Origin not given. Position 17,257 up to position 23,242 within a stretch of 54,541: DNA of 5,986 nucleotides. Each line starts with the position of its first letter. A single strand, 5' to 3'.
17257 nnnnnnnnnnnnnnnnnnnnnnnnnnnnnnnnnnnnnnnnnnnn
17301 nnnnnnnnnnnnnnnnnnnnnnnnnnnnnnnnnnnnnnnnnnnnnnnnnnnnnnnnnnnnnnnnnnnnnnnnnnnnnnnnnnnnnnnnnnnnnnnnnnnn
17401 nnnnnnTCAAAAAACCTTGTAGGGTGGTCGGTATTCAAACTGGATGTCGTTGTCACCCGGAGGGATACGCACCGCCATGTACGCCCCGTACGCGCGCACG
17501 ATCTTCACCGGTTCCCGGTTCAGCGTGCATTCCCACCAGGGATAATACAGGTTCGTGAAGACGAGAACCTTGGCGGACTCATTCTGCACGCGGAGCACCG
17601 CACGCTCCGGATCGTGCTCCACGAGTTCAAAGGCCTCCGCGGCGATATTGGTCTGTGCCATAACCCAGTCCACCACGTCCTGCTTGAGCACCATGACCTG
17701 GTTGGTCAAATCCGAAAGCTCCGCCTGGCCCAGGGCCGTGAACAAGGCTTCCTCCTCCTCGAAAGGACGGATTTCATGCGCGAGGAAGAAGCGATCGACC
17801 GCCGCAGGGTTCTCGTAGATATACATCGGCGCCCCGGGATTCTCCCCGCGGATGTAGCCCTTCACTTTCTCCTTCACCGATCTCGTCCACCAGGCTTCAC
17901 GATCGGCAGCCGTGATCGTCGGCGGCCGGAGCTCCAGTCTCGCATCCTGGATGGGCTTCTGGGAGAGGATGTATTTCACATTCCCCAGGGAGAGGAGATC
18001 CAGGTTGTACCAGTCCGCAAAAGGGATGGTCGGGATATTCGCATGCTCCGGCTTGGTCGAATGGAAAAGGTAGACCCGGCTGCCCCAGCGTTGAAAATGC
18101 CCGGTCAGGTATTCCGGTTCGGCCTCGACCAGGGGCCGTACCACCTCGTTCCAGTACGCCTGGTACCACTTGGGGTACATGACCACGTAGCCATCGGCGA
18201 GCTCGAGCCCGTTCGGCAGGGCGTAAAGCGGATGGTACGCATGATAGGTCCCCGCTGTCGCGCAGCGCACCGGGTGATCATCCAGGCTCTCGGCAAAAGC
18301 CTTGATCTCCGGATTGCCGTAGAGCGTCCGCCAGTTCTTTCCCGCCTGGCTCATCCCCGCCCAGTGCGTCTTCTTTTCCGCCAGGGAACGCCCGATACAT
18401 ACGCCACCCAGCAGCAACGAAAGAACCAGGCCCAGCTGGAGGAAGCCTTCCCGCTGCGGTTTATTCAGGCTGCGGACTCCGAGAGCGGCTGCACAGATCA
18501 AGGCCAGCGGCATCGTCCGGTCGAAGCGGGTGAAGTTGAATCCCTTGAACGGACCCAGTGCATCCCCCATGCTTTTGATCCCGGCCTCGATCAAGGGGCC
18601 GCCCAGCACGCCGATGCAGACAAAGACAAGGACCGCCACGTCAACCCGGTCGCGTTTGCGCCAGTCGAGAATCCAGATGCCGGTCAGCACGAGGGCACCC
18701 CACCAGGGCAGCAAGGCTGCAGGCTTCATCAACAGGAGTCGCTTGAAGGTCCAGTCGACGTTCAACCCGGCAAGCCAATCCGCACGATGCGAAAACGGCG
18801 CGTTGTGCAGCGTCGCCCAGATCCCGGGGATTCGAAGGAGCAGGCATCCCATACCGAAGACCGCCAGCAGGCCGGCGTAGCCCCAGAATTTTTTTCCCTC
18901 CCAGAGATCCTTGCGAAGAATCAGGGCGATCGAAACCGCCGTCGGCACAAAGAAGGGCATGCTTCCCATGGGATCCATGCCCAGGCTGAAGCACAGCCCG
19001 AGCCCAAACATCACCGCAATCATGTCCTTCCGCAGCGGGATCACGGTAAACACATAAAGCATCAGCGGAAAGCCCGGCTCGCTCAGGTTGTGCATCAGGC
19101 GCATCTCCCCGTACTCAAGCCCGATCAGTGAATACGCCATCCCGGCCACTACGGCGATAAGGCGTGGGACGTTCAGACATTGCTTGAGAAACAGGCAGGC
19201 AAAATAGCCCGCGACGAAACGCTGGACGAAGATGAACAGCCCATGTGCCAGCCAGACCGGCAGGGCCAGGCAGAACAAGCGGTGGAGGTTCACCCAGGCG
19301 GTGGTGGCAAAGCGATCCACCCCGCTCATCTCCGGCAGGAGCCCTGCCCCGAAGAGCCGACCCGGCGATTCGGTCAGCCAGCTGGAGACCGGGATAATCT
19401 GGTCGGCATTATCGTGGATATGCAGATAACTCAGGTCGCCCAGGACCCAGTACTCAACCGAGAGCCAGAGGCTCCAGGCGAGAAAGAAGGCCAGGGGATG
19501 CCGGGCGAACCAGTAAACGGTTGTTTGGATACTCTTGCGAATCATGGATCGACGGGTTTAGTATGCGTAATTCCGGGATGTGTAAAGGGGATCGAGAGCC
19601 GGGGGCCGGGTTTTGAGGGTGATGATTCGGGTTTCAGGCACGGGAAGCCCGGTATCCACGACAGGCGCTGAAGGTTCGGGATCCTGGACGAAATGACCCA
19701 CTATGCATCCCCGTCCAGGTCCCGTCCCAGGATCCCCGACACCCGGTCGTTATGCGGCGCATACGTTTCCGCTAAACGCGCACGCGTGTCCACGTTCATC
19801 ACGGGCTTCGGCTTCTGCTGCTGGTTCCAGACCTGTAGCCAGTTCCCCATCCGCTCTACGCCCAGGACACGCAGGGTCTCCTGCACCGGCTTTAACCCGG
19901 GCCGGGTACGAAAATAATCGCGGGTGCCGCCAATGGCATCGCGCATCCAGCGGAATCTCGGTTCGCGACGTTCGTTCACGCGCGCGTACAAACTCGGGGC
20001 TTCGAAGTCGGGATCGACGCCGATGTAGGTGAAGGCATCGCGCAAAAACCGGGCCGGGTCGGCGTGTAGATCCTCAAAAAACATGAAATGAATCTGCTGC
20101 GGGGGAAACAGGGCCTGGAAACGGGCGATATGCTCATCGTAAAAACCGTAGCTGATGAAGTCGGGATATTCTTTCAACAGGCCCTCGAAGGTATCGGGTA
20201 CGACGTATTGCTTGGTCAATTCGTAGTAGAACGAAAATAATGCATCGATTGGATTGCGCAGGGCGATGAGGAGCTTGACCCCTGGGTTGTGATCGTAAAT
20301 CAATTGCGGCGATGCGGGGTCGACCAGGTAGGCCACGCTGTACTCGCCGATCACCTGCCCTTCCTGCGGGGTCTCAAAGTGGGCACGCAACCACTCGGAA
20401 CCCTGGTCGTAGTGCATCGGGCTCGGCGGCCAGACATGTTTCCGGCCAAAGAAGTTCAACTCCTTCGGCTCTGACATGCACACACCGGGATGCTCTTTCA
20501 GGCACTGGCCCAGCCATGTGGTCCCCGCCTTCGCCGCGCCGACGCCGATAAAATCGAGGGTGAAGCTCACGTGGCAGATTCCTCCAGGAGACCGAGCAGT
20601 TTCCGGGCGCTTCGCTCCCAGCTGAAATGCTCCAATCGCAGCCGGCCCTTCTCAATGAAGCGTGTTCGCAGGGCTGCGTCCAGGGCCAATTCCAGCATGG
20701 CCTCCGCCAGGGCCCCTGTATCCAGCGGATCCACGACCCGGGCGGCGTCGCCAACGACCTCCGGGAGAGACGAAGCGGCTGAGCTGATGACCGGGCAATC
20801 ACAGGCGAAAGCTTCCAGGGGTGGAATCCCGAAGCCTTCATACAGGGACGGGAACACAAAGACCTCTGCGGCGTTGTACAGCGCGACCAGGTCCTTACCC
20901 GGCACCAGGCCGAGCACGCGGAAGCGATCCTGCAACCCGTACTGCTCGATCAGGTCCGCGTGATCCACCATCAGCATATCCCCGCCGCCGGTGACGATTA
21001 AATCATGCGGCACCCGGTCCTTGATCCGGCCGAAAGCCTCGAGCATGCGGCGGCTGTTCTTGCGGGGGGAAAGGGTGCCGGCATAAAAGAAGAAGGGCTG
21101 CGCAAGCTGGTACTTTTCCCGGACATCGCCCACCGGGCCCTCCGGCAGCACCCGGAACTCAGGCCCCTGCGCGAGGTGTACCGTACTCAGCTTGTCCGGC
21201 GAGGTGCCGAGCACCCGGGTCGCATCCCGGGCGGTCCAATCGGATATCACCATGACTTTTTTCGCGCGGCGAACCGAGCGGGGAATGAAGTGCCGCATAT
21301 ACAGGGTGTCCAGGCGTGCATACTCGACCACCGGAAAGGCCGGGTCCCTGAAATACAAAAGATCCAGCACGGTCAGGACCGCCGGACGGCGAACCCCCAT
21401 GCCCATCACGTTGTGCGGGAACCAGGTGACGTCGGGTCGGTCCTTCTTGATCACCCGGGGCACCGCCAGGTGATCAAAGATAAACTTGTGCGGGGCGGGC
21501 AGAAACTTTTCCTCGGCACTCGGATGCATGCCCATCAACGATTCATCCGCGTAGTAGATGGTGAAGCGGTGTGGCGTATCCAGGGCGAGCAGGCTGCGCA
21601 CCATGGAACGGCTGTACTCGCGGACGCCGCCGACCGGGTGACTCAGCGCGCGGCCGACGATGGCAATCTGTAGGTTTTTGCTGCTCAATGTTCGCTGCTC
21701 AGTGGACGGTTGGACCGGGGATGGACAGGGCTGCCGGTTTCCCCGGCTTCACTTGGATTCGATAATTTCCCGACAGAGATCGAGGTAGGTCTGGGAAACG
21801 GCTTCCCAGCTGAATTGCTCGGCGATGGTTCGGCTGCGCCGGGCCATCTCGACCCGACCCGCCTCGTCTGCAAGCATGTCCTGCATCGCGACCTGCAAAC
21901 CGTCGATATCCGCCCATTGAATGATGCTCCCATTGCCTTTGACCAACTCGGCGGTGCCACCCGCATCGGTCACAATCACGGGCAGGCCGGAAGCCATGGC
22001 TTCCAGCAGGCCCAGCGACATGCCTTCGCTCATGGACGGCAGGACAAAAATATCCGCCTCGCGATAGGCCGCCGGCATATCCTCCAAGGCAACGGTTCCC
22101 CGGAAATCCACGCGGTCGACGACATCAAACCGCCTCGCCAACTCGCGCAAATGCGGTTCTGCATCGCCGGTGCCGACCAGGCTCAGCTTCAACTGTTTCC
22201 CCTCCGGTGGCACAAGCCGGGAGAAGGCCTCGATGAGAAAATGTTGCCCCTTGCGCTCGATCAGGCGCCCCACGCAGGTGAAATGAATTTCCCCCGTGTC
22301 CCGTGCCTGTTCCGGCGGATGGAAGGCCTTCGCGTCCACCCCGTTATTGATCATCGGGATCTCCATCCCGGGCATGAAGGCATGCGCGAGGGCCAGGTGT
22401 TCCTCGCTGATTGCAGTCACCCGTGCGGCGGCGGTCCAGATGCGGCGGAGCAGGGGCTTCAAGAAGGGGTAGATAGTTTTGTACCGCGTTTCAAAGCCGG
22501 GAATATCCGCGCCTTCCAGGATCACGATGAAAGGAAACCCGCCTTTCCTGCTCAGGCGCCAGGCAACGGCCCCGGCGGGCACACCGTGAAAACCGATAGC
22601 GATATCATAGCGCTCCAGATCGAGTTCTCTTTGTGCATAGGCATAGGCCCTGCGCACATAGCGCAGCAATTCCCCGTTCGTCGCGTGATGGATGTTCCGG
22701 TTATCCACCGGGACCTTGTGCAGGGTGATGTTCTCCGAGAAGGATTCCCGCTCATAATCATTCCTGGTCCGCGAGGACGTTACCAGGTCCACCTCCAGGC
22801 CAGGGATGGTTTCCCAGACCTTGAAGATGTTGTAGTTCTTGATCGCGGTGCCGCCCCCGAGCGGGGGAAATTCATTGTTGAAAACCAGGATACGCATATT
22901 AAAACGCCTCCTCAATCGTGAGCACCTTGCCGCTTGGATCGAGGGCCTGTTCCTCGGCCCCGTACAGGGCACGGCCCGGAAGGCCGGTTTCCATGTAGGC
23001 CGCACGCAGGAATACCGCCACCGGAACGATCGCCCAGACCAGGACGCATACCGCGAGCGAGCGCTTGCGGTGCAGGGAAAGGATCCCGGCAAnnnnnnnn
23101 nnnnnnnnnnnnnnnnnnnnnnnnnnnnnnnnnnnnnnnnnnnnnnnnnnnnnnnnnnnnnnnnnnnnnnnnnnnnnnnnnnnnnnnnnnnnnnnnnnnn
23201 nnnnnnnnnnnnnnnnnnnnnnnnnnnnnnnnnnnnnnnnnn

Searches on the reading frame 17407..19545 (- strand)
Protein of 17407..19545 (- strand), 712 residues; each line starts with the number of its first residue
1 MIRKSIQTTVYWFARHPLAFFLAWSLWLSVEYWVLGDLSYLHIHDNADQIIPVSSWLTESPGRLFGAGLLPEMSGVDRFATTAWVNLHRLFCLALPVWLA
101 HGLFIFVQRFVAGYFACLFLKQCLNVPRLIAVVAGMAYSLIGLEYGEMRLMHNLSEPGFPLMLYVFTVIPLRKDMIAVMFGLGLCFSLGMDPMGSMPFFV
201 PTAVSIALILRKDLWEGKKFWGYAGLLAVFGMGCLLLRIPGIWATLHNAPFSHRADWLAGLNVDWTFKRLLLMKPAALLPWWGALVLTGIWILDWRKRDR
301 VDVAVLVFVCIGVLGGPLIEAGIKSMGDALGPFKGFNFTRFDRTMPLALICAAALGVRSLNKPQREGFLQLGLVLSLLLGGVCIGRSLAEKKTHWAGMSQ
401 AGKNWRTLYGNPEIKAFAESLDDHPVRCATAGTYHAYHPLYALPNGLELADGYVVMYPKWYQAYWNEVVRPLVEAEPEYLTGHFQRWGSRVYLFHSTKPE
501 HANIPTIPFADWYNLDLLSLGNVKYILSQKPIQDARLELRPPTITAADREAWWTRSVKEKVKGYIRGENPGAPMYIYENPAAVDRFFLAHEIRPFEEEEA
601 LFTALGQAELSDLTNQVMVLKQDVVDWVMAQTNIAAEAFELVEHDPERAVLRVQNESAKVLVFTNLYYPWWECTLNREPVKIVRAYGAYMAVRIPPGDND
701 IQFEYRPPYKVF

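Call 8: search_protein_families(library=pfam, proteins=[window:17407-19545:-], max_evalue=0.01)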
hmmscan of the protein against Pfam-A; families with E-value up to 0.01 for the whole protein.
window:17407-19545:- (712 aa): 2 families
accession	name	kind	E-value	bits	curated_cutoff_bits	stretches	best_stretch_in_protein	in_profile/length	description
PF19510.5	DUF6044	-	2e-29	102.9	27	1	19-536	12-539/564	Protein of unknown function (DUF6044)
PF09586.16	YfhO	-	1.8e-07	30.4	28.5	1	634-709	751-827/835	Bacterial membrane protein YfhO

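Call 90: search_protein_families(library=ncbifam, proteins=[window:17407-19545:-], max_evalue=0.00001)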
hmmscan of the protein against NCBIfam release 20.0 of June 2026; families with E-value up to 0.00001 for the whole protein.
window:17407-19545:- (712 aa): 0 families

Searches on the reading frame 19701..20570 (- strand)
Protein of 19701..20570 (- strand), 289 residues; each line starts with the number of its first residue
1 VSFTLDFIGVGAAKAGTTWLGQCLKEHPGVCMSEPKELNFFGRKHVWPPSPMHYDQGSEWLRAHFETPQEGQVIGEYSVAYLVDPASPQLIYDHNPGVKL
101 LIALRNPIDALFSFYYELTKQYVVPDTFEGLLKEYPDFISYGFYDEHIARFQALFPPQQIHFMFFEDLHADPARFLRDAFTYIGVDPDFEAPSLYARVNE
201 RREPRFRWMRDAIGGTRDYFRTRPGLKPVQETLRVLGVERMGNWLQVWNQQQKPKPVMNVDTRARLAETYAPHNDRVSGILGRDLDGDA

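Call 8: search_protein_families(library=pfam, proteins=[window:19701-20570:-], max_evalue=0.01)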
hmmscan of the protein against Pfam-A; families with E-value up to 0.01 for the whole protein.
window:19701-20570:- (289 aa): 2 families
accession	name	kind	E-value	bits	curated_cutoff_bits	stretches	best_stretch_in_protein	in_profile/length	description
PF00685.33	Sulfotransfer_1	-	2.7e-14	53.6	22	1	7-186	4-182/255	Sulfotransferase domain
PF13469.12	Sulfotransfer_3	-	7e-11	43.2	27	2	90-186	117-213/216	Sulfotransferase family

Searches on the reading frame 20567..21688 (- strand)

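Call 8: search_protein_families(library=pfam, proteins=[window:20567-21688:-], max_evalue=0.01)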
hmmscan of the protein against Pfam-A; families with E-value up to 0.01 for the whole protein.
window:20567-21688:- (373 aa): 6 families
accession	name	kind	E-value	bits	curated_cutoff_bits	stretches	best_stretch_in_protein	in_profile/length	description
PF00534.26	Glycos_transf_1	-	2.6e-32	112.1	26.4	1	196-350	14-171/172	Glycosyl transferases group 1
PF13692.12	Glyco_trans_1_4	-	8.9e-28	97.8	27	1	199-335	3-140/142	Glycosyl transferases group 1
PF13524.12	Glyco_trans_1_2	-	5.3e-07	30.1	25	1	235-365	22-143/144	Glycosyl transferase-like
PF20706.3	GT4-conflict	-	7.9e-07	28.8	26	1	195-363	195-384/385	Family 4 Glycosyltransferase in conflict systems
PF13439.12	Glyco_transf_4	-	1.6e-05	25.4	28.5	1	19-171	1-163/170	Glycosyltransferase Family 4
PF13579.12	Glyco_trans_4_4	-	0.00023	22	29.7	1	74-171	61-156/158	Glycosyl transferase 4-like domain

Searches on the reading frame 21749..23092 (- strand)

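Call 8: search_protein_families(library=pfam, proteins=[window:21749-23092:-], max_evalue=0.01)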
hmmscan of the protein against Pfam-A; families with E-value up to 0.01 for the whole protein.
window:21749-23092:- (447 aa): 6 families
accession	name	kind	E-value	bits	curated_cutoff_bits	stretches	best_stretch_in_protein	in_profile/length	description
PF13692.12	Glyco_trans_1_4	-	1.1e-33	117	27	1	270-409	3-142/142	Glycosyl transferases group 1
PF00534.26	Glycos_transf_1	-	5e-32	111.2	26.4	1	258-421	5-170/172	Glycosyl transferases group 1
PF20706.3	GT4-conflict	-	1.6e-14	54.1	26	1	228-414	157-362/385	Family 4 Glycosyltransferase in conflict systems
PF13579.12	Glyco_trans_4_4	-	1.2e-10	42.4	29.7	1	98-238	18-144/158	Glycosyl transferase 4-like domain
PF13439.12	Glyco_transf_4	-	8.7e-10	39.3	28.5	1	98-254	19-168/170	Glycosyltransferase Family 4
PF13524.12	Glyco_trans_1_2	-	1.8e-08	34.9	25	1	285-437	4-143/144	Glycosyl transferase-like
